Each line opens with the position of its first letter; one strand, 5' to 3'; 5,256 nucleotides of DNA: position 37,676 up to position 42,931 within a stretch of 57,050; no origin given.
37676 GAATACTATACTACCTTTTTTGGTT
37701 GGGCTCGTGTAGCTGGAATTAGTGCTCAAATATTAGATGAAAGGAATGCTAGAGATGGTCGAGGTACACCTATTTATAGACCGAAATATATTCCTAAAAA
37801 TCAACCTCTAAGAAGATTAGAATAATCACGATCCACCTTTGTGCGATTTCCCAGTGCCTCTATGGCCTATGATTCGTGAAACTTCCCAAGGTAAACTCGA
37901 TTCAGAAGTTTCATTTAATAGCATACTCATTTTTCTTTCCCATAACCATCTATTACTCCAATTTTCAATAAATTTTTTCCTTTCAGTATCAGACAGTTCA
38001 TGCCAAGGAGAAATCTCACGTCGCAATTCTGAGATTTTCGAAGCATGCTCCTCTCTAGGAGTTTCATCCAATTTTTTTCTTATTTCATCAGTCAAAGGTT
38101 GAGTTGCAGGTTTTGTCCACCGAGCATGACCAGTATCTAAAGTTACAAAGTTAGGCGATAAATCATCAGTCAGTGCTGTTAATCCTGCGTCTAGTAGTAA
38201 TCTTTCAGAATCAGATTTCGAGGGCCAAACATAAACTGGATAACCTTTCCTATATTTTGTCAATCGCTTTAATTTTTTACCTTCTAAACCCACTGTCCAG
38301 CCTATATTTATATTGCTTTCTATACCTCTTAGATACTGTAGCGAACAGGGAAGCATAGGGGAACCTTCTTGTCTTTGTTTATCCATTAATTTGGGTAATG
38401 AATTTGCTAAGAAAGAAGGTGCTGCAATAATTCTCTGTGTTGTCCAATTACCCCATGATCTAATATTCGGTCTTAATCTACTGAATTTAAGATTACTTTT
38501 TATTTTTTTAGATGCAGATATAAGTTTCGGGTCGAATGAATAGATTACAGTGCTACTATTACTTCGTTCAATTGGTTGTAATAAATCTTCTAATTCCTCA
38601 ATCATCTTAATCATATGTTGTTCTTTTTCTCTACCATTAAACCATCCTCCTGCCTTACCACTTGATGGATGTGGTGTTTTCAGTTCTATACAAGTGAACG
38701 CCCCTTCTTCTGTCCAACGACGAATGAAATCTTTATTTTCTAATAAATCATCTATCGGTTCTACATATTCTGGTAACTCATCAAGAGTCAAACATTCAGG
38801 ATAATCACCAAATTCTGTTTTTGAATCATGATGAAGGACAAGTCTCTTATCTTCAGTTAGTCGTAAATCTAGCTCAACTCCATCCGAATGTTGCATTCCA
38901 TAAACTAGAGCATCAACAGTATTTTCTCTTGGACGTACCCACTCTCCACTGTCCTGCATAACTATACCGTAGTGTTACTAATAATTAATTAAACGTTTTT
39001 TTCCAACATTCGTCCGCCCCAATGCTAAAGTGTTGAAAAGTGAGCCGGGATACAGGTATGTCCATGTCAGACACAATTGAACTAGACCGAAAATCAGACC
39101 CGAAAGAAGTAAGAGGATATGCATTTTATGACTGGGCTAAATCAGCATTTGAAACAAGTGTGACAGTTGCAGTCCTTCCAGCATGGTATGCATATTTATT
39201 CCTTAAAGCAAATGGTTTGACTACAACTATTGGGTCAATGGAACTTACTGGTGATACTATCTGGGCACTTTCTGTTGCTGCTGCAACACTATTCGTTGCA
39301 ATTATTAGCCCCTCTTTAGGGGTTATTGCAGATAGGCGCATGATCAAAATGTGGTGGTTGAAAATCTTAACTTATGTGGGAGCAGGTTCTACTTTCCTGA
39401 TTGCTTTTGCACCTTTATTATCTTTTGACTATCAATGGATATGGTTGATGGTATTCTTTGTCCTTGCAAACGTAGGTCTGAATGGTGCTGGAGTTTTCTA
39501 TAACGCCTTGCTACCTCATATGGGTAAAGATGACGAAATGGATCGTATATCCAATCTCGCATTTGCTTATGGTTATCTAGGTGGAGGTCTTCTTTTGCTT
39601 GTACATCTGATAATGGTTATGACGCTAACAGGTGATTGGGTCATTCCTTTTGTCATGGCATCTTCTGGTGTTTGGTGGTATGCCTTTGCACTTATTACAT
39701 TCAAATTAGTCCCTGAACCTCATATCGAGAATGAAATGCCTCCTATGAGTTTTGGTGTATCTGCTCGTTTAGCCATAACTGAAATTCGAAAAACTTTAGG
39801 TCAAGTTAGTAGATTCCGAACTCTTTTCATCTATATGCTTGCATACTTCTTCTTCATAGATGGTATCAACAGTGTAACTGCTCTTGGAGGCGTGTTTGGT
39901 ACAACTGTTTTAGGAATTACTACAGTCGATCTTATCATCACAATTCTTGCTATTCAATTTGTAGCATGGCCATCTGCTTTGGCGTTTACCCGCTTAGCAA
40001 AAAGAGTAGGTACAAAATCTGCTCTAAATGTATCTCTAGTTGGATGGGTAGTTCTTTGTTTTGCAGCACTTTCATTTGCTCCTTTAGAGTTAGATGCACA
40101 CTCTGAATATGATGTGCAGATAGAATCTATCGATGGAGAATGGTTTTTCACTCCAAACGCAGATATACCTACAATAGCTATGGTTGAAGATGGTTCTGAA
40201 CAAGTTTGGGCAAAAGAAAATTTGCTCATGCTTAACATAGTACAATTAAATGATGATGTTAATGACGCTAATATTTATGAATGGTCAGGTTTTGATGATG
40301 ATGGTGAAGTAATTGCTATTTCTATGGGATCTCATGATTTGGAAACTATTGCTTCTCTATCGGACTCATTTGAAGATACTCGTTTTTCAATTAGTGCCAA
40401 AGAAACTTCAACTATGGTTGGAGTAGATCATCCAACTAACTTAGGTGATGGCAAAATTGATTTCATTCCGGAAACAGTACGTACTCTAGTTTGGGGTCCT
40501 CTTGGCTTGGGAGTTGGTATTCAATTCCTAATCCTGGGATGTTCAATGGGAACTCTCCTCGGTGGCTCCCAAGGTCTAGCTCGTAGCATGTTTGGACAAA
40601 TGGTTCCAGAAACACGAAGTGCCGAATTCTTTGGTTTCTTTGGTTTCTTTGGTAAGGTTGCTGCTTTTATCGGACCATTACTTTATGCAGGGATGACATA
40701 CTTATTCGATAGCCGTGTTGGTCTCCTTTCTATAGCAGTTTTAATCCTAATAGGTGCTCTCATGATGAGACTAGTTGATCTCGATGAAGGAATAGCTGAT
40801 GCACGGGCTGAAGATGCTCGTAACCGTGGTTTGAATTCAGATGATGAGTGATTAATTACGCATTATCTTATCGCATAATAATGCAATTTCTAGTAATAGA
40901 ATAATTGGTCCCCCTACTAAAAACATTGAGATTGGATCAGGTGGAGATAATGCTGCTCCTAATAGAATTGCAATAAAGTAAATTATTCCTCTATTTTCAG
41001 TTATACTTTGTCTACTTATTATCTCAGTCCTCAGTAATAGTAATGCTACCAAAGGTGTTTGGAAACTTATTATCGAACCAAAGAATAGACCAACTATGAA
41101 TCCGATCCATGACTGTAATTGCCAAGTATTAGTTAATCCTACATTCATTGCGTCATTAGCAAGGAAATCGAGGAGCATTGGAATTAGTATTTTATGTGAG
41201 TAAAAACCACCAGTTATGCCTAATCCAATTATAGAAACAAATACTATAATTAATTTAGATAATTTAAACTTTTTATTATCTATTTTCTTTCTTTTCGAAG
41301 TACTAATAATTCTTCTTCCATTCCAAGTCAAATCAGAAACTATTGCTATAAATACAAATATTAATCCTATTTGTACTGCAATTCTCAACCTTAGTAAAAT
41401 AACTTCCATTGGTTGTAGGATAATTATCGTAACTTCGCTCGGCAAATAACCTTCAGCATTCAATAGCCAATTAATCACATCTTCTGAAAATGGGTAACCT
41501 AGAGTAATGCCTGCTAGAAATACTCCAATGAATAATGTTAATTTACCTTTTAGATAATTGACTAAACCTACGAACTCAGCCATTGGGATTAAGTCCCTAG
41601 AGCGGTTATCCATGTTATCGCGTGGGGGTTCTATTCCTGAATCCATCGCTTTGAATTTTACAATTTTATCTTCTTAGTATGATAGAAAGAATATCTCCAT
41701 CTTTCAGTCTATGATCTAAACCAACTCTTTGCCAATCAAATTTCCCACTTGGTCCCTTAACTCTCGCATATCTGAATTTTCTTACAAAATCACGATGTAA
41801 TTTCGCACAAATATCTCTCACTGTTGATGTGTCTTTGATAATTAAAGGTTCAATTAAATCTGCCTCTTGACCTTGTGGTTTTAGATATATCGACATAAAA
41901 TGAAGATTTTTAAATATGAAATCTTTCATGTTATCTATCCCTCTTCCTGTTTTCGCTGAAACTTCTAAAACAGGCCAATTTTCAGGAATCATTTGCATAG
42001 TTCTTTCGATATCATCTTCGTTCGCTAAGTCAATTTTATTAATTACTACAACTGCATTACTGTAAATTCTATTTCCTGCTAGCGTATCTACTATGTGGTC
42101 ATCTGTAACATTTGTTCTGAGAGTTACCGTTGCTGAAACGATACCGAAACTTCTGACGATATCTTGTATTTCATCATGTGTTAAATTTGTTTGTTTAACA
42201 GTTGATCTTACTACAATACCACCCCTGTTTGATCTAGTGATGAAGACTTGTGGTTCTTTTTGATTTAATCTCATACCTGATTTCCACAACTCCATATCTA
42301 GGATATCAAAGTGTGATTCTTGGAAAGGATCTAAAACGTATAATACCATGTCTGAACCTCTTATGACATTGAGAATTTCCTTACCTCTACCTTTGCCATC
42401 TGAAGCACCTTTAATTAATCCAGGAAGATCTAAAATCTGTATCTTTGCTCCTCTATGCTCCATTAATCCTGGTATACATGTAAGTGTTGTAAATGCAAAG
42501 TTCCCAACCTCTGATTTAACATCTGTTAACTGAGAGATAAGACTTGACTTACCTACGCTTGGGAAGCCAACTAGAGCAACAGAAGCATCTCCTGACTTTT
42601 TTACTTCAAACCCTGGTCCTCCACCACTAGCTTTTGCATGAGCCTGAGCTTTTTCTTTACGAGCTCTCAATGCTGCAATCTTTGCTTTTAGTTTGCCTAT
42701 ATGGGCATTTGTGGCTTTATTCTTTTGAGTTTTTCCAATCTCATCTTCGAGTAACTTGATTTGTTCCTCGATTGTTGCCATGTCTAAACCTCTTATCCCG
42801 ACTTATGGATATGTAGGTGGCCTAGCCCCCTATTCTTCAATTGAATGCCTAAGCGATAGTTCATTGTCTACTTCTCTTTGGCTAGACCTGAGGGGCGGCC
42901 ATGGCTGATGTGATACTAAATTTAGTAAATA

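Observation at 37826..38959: Circularly permuted glycerophosphodiester phosphodiesterase: catalytic HRG strand moved to the C-terminus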

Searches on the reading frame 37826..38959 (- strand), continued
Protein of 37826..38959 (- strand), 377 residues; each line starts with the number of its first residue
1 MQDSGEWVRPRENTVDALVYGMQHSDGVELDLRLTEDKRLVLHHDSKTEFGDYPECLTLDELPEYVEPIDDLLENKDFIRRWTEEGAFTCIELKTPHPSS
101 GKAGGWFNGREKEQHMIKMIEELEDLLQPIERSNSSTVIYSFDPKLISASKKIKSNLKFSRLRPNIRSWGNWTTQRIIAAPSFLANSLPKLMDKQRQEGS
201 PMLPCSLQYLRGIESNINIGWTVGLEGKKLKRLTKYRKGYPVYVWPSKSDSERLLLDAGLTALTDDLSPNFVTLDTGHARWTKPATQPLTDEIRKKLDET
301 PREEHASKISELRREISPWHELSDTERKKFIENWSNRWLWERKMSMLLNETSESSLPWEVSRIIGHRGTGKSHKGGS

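Call 69: search_solved_structures(query=A4, max_evalue=0.001, show_alignments=1)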
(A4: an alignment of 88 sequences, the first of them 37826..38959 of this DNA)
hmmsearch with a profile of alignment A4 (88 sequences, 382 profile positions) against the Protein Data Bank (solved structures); distinct sequences matched with E-value up to 0.001: 16.
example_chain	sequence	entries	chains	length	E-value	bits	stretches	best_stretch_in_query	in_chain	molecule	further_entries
2pz0_A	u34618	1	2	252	2.6e-14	56.3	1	5-71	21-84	Glycerophosphoryl diester phosphodiesterase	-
7e0v_A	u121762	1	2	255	8.9e-10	41.3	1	6-109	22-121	Glycerophosphodiester phosphodiesterase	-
4oec_A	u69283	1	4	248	1.1e-09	41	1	6-105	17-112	Glycerophosphoryl diester phosphodiesterase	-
1o1z_A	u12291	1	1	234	1.2e-08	37.6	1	7-101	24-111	glycerophosphodiester phosphodiesterase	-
7e2a_A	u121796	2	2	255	2e-08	36.9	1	6-109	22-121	Glycerophosphodiester phosphodiesterase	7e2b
3i10_A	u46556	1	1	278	1.6e-07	33.9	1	3-69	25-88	Putative Glycerophosphoryl diester phosphodiesterase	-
5t91_A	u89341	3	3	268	3.4e-07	32.8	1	22-169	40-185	Glycerophosphoryl diester phosphodiesterase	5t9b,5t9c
3no3_A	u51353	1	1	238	4e-07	32.6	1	8-94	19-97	glycerophosphodiester phosphodiesterase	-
2otd_A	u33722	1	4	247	4e-07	32.6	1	8-102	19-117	Glycerophosphodiester phosphodiesterase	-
8ghh_A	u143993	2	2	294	1.2e-05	27.7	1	23-71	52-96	Glycerophosphodiester phosphodiesterase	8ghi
2oog_A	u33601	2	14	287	0.00018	23.8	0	26-182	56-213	Glycerophosphoryl diester phosphodiesterase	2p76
7ww4_A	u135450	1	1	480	0.0003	23.1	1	6-59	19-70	beta-1,3(4)-glucanase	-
7wwc_A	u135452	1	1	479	0.00033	23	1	6-58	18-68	beta-1,3(4)-glucanase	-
3ch0_A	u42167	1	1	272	0.00036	22.9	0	9-65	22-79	Glycerophosphodiester phosphodiesterase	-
9f49_AAA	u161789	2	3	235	0.00041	22.7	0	9-70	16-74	GP-PDE domain-containing protein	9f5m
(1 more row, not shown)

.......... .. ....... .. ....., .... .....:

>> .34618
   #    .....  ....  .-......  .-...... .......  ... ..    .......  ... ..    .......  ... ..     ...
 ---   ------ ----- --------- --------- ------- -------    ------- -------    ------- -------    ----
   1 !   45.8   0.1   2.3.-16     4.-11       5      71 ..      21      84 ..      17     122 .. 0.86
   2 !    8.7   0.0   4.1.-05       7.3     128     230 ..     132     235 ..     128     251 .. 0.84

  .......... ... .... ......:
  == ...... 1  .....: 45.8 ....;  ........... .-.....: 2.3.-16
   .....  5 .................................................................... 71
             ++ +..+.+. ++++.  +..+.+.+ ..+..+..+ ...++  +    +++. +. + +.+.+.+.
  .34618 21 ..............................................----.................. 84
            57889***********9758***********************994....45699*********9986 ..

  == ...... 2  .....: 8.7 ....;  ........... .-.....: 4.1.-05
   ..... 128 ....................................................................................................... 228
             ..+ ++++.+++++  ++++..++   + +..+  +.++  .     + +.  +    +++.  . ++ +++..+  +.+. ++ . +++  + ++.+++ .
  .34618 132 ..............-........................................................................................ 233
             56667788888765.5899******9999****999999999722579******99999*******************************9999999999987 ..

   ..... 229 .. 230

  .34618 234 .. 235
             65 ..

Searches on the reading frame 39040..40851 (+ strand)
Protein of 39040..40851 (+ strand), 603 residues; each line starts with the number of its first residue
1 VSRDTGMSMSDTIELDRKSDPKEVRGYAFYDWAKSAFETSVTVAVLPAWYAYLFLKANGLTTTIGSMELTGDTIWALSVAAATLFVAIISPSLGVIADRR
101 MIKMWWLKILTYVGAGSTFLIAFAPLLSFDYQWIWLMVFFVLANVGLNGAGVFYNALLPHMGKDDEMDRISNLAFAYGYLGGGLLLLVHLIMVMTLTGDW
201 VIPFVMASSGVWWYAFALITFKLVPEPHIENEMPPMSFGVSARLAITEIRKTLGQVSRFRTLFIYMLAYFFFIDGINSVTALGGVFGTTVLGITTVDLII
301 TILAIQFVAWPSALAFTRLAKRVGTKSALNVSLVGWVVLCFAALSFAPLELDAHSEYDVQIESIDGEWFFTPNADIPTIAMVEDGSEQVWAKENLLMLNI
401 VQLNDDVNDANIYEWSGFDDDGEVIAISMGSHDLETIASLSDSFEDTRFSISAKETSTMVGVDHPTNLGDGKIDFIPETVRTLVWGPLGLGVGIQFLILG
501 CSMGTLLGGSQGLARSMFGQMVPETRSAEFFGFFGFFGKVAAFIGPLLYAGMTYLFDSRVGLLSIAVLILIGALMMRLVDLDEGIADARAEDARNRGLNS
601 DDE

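Call 13: search_protein_families(library=ncbifam, proteins=[window:39040-40851:+], max_evalue=0.01)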
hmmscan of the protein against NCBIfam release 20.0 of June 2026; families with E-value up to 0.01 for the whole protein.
window:39040-40851:+ (603 aa): 0 families

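Call 14: search_protein_families(library=pfam, proteins=[window:39040-40851:+], max_evalue=0.001)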
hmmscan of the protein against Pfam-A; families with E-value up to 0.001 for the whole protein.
window:39040-40851:+ (603 aa): 2 families
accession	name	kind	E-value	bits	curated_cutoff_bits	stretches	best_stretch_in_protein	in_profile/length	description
PF11700.14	ATG22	-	5.4e-48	164.3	24.1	2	21-343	3-370/482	Vacuole effluxer Atg22 like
PF07690.21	MFS_1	-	2.1e-10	40.5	33.4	1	492-579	85-171/347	Major Facilitator Superfamily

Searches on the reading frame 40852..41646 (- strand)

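Call 14: search_protein_families(library=pfam, proteins=[window:40852-41646:-], max_evalue=0.001)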
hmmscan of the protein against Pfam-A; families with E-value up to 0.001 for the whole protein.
window:40852-41646:- (264 aa): 1 family
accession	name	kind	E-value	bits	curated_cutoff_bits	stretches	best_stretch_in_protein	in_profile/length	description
PF00902.23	TatC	-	1.7e-26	93.7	25.1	1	32-247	6-208/208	Sec-independent protein translocase protein (TatC)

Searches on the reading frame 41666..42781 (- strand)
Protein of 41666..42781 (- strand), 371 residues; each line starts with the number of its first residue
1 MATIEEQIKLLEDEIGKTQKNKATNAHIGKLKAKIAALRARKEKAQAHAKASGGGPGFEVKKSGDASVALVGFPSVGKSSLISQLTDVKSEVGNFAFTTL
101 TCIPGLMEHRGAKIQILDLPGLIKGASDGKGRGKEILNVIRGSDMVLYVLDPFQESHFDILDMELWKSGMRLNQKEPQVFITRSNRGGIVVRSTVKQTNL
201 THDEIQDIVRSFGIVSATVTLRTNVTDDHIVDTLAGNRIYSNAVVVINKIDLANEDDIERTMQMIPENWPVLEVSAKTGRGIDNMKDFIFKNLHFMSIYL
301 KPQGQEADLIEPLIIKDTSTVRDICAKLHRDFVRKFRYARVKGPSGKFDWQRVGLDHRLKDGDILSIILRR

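Call 14: search_protein_families(library=pfam, proteins=[window:41666-42781:-], max_evalue=0.001)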
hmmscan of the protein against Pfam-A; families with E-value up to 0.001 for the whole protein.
window:41666-42781:- (371 aa): 6 families
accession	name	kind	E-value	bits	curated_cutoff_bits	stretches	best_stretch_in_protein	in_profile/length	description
PF16897.10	MMR_HSR1_Xtn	-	3e-26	91.9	35.2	1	186-294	1-105/106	C-terminal region of MMR_HSR1 domain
PF01926.29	MMR_HSR1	-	9.4e-23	80.9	21.9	1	68-177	2-106/113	50S ribosome-binding GTPase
PF02824.27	TGS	-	4.8e-18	65.4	22.2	1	297-368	2-59/60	TGS domain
PF02421.24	FeoB_N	-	4.1e-16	59.3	27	1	67-122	2-57/156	Ferrous iron transport protein B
PF03193.22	RsgA_GTPase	-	3.8e-07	30.5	30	1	237-293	52-108/174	RsgA GTPase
PF00350.29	Dynamin_N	-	0.00075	20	27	0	112-151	101-137/168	Dynamin family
